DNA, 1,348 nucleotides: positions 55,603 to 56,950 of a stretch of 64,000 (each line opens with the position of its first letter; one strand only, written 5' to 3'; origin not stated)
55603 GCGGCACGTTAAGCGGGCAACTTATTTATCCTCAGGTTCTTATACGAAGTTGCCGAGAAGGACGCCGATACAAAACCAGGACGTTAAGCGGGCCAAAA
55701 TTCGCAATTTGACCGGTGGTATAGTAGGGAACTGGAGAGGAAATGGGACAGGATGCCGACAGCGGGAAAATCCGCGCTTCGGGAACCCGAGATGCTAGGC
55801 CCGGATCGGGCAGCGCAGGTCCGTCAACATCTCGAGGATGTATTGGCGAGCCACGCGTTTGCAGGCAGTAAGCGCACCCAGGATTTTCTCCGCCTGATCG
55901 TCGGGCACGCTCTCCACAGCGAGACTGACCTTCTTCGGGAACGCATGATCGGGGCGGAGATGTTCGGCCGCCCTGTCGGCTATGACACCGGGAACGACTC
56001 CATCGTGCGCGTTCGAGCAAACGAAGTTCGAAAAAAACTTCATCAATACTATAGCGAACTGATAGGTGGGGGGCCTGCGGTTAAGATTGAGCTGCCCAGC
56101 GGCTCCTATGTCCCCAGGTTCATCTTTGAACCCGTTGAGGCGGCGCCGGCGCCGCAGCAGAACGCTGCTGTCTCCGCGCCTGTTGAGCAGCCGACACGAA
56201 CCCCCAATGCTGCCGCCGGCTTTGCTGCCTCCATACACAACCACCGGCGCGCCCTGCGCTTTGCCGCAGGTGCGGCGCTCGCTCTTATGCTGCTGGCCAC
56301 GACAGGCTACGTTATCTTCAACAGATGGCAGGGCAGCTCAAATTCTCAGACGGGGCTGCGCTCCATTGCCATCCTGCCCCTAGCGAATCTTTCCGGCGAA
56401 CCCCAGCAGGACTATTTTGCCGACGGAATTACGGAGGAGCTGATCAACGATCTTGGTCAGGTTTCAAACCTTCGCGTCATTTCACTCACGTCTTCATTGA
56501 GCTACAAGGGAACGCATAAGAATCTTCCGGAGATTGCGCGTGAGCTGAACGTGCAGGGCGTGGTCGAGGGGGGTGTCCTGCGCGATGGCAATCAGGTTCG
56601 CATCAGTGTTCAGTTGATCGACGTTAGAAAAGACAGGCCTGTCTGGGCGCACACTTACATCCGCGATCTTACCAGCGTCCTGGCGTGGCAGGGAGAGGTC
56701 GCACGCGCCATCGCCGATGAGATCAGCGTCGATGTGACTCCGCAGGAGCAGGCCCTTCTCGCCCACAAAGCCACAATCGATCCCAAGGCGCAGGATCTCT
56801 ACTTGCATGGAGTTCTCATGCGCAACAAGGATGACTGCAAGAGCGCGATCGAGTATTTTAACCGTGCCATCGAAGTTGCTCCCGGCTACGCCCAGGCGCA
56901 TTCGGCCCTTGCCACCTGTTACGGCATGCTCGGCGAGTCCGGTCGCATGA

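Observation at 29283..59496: A SusD-less polysaccharide-utilisation-like locus for pectic galactan/arabinan, with paralogous secreted TPR proteins paired to each TonB-dependent receptor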

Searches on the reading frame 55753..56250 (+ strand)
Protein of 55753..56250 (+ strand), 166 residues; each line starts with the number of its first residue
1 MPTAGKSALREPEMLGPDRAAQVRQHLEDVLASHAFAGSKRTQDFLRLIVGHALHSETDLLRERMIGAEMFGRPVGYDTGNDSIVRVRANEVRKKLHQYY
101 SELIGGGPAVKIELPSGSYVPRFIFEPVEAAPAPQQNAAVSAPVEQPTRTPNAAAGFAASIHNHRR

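Call 80: search_protein_families(library=pfam, proteins=[window:55753-56157:+], max_evalue=10)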
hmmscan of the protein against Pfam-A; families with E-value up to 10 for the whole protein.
window:55753-56157:+ (135 aa): 0 families

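Call 82: search_solved_structures(query=window:55753-56250:+, max_evalue=10)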
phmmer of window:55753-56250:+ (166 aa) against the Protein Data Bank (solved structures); distinct sequences matched with E-value up to 10: 2.
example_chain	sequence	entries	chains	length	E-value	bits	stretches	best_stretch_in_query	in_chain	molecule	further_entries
2ftz_A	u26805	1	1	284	1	12.5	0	60-106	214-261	geranyltranstransferase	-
9kea_A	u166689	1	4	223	1.3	12.1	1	74-133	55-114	FMN-binding negative transcriptional regulator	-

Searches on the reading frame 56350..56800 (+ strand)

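Call 80: search_protein_families(library=pfam, proteins=[window:56350-56800:+], max_evalue=10)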
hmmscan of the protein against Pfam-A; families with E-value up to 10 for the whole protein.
window:56350-56800:+ (150 aa): 3 families
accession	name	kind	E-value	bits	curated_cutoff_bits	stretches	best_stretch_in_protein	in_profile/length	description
PF04052.18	TolB_N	-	0.00094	19.7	22.4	1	5-96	14-104/106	TolB amino-terminal domain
PF17680.6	FlgO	-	0.0046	17.2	22.6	1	7-96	21-116/130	FlgO protein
PF13060.11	DUF3921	-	0.045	14.2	25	1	49-72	7-30/58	Protein of unknown function (DUF3921)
